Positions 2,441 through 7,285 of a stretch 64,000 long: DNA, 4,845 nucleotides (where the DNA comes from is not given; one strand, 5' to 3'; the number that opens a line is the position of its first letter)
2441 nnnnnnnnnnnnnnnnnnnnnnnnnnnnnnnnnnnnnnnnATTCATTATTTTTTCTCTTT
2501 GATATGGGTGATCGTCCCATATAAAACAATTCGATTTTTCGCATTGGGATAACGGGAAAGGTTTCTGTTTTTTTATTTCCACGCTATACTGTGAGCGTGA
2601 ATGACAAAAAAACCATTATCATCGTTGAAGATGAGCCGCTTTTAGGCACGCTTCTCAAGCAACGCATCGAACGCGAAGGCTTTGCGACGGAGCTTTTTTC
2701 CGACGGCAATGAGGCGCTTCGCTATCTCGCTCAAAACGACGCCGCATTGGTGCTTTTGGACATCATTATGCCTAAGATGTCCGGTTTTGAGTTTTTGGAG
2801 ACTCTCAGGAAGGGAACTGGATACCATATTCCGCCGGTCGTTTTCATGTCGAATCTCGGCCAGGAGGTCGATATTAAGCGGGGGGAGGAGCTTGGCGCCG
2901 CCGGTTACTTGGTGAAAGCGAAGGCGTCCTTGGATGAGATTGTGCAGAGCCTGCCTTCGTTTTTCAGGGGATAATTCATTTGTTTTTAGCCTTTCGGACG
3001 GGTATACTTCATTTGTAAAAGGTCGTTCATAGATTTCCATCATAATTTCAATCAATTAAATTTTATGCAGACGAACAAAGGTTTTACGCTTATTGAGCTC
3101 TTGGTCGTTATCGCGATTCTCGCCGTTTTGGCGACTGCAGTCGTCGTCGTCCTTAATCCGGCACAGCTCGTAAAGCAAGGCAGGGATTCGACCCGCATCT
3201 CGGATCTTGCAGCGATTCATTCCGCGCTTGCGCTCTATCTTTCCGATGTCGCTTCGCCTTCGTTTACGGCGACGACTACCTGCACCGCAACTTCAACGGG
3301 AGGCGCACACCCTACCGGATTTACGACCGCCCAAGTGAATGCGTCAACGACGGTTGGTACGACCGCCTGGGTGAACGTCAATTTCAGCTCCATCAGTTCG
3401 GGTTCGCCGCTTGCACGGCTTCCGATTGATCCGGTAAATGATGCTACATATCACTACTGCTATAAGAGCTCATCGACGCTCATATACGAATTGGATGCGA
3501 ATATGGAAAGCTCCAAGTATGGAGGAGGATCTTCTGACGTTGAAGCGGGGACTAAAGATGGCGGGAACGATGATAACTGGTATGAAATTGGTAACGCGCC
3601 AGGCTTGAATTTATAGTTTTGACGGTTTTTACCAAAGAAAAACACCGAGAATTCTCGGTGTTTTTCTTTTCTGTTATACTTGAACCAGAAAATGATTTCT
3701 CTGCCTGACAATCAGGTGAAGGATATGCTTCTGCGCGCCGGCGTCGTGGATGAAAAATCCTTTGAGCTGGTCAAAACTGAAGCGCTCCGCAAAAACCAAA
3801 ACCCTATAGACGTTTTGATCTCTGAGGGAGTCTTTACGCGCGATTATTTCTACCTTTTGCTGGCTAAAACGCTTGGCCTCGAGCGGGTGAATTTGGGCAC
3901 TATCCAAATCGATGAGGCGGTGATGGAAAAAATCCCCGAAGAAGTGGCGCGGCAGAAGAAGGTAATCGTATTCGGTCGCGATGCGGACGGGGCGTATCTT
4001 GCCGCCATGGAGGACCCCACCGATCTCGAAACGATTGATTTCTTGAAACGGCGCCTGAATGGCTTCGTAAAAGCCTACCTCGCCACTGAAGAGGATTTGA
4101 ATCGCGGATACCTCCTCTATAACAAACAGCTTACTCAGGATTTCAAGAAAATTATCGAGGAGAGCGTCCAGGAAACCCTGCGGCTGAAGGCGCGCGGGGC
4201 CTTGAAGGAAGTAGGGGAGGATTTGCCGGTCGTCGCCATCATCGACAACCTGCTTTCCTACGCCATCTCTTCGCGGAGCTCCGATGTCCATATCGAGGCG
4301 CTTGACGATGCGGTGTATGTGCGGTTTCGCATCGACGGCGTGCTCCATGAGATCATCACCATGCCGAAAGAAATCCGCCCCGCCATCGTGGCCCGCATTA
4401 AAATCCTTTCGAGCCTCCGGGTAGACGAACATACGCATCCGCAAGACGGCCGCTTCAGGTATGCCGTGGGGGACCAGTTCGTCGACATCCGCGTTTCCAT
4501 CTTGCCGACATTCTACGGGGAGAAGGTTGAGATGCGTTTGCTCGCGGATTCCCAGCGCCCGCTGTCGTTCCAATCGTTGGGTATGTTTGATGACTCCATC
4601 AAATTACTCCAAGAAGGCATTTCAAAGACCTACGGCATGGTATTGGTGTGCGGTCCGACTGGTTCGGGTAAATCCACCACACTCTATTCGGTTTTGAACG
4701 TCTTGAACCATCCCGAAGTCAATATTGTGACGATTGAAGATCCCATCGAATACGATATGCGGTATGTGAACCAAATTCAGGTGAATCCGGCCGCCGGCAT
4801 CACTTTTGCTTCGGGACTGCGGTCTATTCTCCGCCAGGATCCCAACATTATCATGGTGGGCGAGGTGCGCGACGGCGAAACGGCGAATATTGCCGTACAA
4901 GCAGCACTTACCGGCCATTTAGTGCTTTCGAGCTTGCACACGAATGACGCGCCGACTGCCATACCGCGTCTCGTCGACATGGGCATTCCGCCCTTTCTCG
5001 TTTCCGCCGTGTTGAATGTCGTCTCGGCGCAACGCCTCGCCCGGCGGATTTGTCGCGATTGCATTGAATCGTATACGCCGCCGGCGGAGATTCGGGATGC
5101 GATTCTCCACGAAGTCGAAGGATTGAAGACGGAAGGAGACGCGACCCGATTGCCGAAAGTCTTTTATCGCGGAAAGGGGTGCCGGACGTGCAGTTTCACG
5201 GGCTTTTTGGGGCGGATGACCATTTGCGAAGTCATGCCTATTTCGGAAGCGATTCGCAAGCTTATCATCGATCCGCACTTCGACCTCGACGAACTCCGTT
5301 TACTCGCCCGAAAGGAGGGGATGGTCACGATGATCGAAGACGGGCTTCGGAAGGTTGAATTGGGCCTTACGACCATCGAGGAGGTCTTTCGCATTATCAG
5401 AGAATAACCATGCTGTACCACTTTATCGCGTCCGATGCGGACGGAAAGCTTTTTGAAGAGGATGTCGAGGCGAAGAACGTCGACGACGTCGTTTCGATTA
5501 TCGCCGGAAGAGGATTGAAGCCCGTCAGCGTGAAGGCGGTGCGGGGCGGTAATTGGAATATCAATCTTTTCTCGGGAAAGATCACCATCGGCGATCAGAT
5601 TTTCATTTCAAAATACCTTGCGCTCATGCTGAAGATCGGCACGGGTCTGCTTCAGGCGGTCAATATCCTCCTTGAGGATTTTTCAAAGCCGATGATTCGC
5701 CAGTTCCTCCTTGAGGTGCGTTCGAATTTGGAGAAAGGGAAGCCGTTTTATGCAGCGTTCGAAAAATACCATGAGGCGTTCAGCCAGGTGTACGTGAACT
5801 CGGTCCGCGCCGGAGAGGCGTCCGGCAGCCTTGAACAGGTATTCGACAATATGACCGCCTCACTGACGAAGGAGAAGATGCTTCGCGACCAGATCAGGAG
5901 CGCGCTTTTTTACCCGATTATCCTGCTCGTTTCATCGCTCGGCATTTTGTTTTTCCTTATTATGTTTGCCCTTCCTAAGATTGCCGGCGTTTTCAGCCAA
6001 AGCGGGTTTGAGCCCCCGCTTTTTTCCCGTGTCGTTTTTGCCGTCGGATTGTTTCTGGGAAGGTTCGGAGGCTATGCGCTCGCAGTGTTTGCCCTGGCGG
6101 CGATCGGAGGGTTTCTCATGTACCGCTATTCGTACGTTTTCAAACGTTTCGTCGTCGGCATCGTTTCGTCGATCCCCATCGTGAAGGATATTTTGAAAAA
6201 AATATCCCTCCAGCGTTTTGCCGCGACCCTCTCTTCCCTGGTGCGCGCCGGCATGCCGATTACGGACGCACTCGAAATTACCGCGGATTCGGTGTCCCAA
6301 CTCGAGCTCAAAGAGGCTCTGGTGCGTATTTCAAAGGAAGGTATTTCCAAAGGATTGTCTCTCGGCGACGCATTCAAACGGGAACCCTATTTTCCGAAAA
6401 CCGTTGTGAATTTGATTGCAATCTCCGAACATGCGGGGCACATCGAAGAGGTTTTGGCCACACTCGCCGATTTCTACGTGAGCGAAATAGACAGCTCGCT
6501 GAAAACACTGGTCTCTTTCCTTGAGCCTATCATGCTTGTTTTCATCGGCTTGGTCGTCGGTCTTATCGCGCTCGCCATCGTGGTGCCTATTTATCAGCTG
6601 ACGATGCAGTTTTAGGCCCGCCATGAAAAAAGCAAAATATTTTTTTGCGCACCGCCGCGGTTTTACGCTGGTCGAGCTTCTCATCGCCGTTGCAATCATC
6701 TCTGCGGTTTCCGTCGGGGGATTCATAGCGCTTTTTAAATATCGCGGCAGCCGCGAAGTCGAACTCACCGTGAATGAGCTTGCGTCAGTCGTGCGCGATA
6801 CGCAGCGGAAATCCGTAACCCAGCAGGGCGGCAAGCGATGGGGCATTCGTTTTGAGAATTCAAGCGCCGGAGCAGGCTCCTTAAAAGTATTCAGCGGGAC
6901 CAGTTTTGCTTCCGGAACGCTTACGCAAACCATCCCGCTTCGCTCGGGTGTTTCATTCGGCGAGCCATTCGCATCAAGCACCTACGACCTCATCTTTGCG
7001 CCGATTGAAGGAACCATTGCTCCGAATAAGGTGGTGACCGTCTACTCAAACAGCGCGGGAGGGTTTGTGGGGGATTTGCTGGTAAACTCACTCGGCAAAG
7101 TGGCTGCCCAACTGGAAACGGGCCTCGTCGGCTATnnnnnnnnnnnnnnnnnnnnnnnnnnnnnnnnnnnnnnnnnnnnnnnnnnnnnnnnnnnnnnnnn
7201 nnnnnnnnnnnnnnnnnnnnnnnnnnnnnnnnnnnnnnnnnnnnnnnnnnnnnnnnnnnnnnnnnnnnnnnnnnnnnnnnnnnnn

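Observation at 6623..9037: Tandem pseudopilin-LamG fusion proteins directly downstream of pilB-pilC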

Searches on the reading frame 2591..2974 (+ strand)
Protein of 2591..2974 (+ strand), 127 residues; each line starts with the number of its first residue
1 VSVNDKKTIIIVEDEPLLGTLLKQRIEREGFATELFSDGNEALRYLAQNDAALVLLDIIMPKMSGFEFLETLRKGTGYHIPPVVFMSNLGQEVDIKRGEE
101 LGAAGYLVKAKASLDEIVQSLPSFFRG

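Call 3: search_protein_families(library=pfam, proteins=[window:2591-2974:+], max_evalue=0.1)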
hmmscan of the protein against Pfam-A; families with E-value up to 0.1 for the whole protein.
window:2591-2974:+ (127 aa): 1 family
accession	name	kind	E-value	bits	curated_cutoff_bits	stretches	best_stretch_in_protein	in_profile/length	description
PF00072.30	Response_reg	-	6e-23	81.6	30.2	1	9-118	1-107/111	Response regulator receiver domain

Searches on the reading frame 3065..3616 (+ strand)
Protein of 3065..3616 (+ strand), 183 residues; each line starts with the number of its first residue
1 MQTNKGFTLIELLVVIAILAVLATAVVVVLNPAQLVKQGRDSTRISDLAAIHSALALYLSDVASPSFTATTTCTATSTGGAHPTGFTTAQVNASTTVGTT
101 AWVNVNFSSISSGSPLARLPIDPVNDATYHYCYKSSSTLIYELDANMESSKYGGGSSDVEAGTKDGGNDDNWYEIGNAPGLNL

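Call 3: search_protein_families(library=pfam, proteins=[window:3065-3616:+], max_evalue=0.1)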
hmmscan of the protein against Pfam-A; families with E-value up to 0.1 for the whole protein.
window:3065-3616:+ (183 aa): 2 families
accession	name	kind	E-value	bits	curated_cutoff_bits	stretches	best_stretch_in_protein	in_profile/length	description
PF07963.17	N_methyl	-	1.7e-09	37.3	21.2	1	1-26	1-26/27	Prokaryotic N-terminal methylation motif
PF14333.11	DUF4389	-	0.089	13.1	25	0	9-50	11-51/76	Domain of unknown function (DUF4389)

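Call 4: search_protein_families(library=ncbifam, proteins=[window:3065-3616:+], max_evalue=0.1)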
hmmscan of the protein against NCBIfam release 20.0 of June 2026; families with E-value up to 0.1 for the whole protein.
window:3065-3616:+ (183 aa): 16 families
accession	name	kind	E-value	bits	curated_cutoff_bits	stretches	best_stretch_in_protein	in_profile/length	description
TIGR02532.1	IV_pilin_GFxxxE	domain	2.3e-09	36.7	16.3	1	5-26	2-23/24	prepilin-type N-terminal cleavage/methylation domain-containing protein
TIGR01710.1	typeII_sec_gspG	equivalog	2.7e-07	30.7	88.85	1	5-62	1-56/134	type II secretion system major pseudopilin GspG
TIGR01708.2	typeII_sec_gspH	equivalog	2.3e-06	27.7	80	1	5-31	2-28/169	type II secretion system minor pseudopilin GspH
NF041013.1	T4P_ComGE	equivalog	1.5e-05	25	49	1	2-31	1-30/83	competence type IV pilus minor pilin ComGE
NF041775.1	typeIV_PilA_Myxo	equivalog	2.1e-05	24.6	400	1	3-110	9-112/214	type IV pilin protein PilA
NF007862.0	PRK10574.1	equivalog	5e-05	23.4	138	1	1-25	1-25/145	prepilin peptidase-dependent pilin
TIGR01711.1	gspJ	equivalog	5.1e-05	23.2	64.85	1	5-39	1-35/192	type II secretion system minor pseudopilin GspJ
NF040999.1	pilin_ComGC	equivalog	0.00041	20.5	75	1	5-27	2-24/84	competence type IV pilus major pilin ComGC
TIGR02599.1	TIGR02599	subfamily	0.00085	18.7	256.5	1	6-36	1-31/361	Verru_Chthon cassette protein C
TIGR01707.1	gspI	equivalog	0.0011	19.4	44.35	1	6-38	1-30/101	type II secretion system minor pseudopilin GspI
NF007800.0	PRK10506.1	equivalog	0.0013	18.6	158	1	1-24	5-28/163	prepilin peptidase-dependent protein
NF040982.1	ComGD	equivalog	0.0028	18.1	70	1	4-31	1-28/139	competence type IV pilus minor pilin ComGD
TIGR02596.1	TIGR02596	subfamily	0.0065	16.6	70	1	7-46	1-41/196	Verru_Chthon cassette protein D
NF041002.1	pilin_ComGF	equivalog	0.022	15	80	1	4-33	1-30/139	competence type IV pilus minor pilin ComGF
NF037982.1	Nramp_1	equivalog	0.038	13.2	50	1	10-99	251-342/404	Nramp family divalent metal transporter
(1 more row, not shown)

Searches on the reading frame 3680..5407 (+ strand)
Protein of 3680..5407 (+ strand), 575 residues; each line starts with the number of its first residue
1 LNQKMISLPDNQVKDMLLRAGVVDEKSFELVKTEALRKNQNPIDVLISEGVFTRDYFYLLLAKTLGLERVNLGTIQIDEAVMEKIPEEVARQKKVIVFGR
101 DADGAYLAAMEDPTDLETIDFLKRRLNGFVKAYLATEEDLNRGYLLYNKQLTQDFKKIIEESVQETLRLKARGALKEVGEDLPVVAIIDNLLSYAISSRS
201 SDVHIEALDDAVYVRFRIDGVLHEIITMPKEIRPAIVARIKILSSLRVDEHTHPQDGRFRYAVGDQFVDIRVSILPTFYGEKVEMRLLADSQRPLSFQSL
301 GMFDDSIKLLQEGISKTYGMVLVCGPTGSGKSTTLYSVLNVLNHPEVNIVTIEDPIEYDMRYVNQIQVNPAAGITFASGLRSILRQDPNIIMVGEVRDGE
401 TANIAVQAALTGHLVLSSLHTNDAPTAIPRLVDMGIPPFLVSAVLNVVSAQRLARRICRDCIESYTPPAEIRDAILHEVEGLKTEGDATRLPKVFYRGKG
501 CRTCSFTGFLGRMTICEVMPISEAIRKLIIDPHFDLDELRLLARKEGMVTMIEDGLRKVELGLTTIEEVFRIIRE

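Call 3: search_protein_families(library=pfam, proteins=[window:3680-5407:+], max_evalue=0.1)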
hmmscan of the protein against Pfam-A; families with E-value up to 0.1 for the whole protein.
window:3680-5407:+ (575 aa): 14 families
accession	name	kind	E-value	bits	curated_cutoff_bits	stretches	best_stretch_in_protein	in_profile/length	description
PF00437.27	T2SSE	-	3.5e-121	404.8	24.9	1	180-571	4-370/370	Type II/IV secretion system protein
PF05157.20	MshEN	-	4.4e-14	52.7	23.1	1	65-142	1-78/90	MshEN domain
PF13401.12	AAA_22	-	0.0004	21.1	27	1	317-353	4-42/130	AAA domain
PF25199.1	nSTAND_NTPase5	-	0.0025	18.1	34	1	311-359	34-83/145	Novel STAND NTPase 5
PF13555.12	AAA_29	-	0.0033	17.6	27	1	318-342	22-46/61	P-loop containing region of AAA domain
PF13191.12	AAA_16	-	0.0041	18.1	32.6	1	314-366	20-64/167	AAA ATPase domain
PF20720.3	nSTAND3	-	0.0042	17.2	27.2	1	316-358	15-57/155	Novel STAND NTPase 3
PF12775.13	AAA_7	-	0.0078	16.2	25.8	1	314-352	29-67/181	P-loop containing dynein motor region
PF17396.8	DUF1611_N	-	0.027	15.3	22.6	0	365-391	53-79/95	Domain of unknown function (DUF1611_N) Rossmann-like domain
PF13476.12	AAA_23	-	0.028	15.5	27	1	318-336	19-37/201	AAA domain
PF00005.33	ABC_tran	-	0.033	15.2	25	0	320-354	13-40/137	ABC transporter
PF13671.12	AAA_33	-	0.039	14.7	27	1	320-362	1-38/143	AAA domain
PF01580.24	FtsK_SpoIIIE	-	0.045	13.6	24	0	320-338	41-59/221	FtsK/SpoIIIE family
PF13238.12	AAA_18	-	0.048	14.5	29.4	0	321-335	1-15/128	AAA domain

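Call 4: search_protein_families(library=ncbifam, proteins=[window:3680-5407:+], max_evalue=0.1)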
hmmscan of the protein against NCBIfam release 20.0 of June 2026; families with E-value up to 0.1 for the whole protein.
window:3680-5407:+ (575 aa): 29 families (the best 25 are shown)
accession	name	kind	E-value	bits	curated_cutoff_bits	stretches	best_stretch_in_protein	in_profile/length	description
TIGR02538.1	type_IV_pilB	equivalog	2.3e-154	515.1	675.65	1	14-572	3-561/564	type IV-A pilus assembly ATPase PilB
TIGR02533.1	type_II_gspE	equivalog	3.2e-152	507.6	630.25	1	83-572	2-485/486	type II secretion system ATPase GspE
NF053534.1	T4PilAsmATPsTfpB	equivalog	2.3e-129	432.4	850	1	13-573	12-582/584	type IV pilus assembly ATPase TfpB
NF007755.0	PRK10436.1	equivalog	2e-121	405.9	617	1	173-573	74-459/465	type II secretion system protein GspE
NF041000.1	ATPase_ComGA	equivalog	9.8e-72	241.1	300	1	190-454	2-265/267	competence type IV pilus ATPase ComGA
TIGR01420.1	pilT_fam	subfamily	3.2e-50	171.3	319.1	1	188-434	2-242/343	PilT/PilU family type 4a pilus ATPase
TIGR02525.1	plasmid_TraJ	equivalog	8.4e-28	97.4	368.3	1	311-435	142-273/372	plasmid transfer ATPase TraJ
TIGR02524.1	dot_icm_DotB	equivalog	1e-20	74.3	463.3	1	311-433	127-258/358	Dot/Icm type IV secretion system ATPase DotB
NF058587.1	archaellum_moto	equivalog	1.2e-17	63.9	550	1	321-436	278-398/527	archaellum flagellar ATPase motor FlaI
TIGR02782.1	TrbB_P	equivalog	2.7e-14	53.2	304.55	1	320-432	138-253/303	P-type conjugative transfer ATPase TrbB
TIGR02788.1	VirB11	equivalog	5.9e-14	51.8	249.95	1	310-434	137-265/308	P-type DNA transfer ATPase VirB11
NF010407.0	PRK13833.1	subfamily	1.7e-13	50.7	499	1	302-433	129-261/323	conjugal transfer protein TrbB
NF010469.0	PRK13894.1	subfamily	2.1e-12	47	508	1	318-432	149-265/320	conjugal transfer ATPase TrbB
TIGR03819.1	heli_sec_ATPase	hypoth_equivalog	6.5e-12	45.3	373.15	1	176-435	43-301/340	TadA family conjugal transfer-associated ATPase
NF053672.1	bindosome_BasE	exception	1.2e-10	40.8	1000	1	320-434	272-391/512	bindosome assembly system ATPase subunit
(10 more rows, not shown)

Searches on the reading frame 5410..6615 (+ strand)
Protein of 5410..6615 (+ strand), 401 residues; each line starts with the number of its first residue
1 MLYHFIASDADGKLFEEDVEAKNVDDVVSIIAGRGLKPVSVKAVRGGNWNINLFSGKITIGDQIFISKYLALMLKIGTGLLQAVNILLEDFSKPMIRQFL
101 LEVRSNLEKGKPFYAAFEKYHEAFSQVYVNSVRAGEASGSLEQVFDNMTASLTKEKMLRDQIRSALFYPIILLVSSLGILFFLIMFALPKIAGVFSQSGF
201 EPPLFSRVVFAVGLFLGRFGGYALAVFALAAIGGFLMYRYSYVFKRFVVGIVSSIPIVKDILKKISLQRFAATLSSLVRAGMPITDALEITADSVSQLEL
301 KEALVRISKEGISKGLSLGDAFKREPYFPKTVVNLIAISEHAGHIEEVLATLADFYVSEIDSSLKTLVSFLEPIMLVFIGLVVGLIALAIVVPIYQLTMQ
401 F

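Call 3: search_protein_families(library=pfam, proteins=[window:5410-6615:+], max_evalue=0.1)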
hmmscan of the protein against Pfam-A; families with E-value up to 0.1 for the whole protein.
window:5410-6615:+ (401 aa): 1 family
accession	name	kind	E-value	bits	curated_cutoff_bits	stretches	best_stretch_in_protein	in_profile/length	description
PF00482.28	T2SSF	-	1.1e-52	177.7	25.2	2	270-393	1-125/125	Type II secretion system (T2SS), protein F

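Call 4: search_protein_families(library=ncbifam, proteins=[window:5410-6615:+], max_evalue=0.1)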
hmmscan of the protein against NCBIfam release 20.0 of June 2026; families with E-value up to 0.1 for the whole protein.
window:5410-6615:+ (401 aa): 7 families
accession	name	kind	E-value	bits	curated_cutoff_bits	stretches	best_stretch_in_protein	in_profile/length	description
TIGR02120.1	GspF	equivalog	1.1e-77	261.9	424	1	3-398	1-398/401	type II secretion system inner membrane protein GspF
NF052607.1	T4PiliAsmPilCThrm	equivalog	2.2e-68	231.2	700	1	2-398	3-401/406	type IV pilus assembly protein PilC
NF007861.0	PRK10573.1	equivalog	1.3e-58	199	401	1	2-398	6-395/401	protein transport protein HofC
NF052606.1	T4PiliAsmPilCMyx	equivalog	2.1e-58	198.1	700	1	5-398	24-415/419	type IV pilus assembly protein PilC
NF047826.1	T3SSXpsF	equivalog_domain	6.1e-58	196.5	650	1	2-399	3-402/405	type II secretion system protein XpsF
NF041012.2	T4P_ComGB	equivalog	3.3e-39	135.2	240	1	63-397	3-330/332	competence type IV pilus assembly protein ComGB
NF045751.1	MPN385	equivalog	0.012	16.3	120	1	329-398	31-100/105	MPN385 family protein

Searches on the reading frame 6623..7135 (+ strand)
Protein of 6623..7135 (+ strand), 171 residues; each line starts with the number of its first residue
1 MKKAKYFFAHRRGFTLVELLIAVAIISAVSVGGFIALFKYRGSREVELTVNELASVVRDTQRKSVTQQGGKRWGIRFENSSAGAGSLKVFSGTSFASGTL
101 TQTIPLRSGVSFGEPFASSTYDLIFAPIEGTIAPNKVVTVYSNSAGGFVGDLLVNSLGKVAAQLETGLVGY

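Call 46: search_protein_families(library=pfam, proteins=[window:6623-7135:+], max_evalue=10)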
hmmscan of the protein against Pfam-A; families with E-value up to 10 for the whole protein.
window:6623-7135:+ (171 aa): 2 families
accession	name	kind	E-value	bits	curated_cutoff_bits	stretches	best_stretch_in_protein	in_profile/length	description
PF07963.17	N_methyl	-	7.6e-08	32.1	21.2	1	10-32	3-25/27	Prokaryotic N-terminal methylation motif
PF01734.28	Patatin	-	0.012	16.2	27.7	1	16-110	20-118/191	Patatin-like phospholipase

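Call 75: find_homologous_proteins(query=window:6623-7126:+)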
Query window:6623-7126:+: 381 candidates shared short words with the query, none scored E <= 0.001.

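Call 83: search_solved_structures(query=A5, max_evalue=10)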
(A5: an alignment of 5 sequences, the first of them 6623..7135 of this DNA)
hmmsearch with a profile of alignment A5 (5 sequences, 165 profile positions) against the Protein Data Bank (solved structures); distinct sequences matched with E-value up to 10: 22.
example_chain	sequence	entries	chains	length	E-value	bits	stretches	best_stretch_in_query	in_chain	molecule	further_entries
9egp_A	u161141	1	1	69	1.8e-06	30.6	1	9-47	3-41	Geopilin domain 1 protein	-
7tgg_A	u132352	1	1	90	3.2e-06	29.8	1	7-48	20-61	Geopilin domain 1 protein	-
9laa_A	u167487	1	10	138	5e-05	26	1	7-63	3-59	Type IV pilin protein PilA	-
9lab_B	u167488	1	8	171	0.00028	23.5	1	11-48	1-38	MSHA major pilin subunit MshA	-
2m7g_A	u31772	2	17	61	0.0011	21.6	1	17-49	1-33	Geopilin domain 1 protein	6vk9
8pfb_G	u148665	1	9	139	0.0011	21.6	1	17-61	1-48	Type IV pilin PilE1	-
8tj2_C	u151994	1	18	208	0.0026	20.3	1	17-56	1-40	Type IV major pilin protein PilA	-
1oqw_A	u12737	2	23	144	0.0031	20.1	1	17-97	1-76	Fimbrial protein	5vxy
6gv9_A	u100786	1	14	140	0.0055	19.3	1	17-50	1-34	Prepilin peptidase-dependent protein D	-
6xxd_A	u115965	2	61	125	0.0071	18.9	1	17-49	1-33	PilA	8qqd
6xxe_A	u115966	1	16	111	0.0075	18.9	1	17-67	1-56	Uncharacterized protein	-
1ay2_A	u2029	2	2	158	0.0082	18.7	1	17-58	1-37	TYPE 4 PILIN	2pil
8qqj_J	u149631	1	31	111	0.01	18.4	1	17-68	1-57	Type IV narrow pilus major component PilA5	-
2hi2_A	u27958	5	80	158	0.011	18.4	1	17-69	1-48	Fimbrial protein | PilA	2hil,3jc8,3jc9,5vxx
5kua_A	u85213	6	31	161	0.012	18.2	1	17-69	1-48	pilin | Neisseria meningitidis PilE variant SB-GATDH | Neisseria meningitidis PilE, SB-DATDH variant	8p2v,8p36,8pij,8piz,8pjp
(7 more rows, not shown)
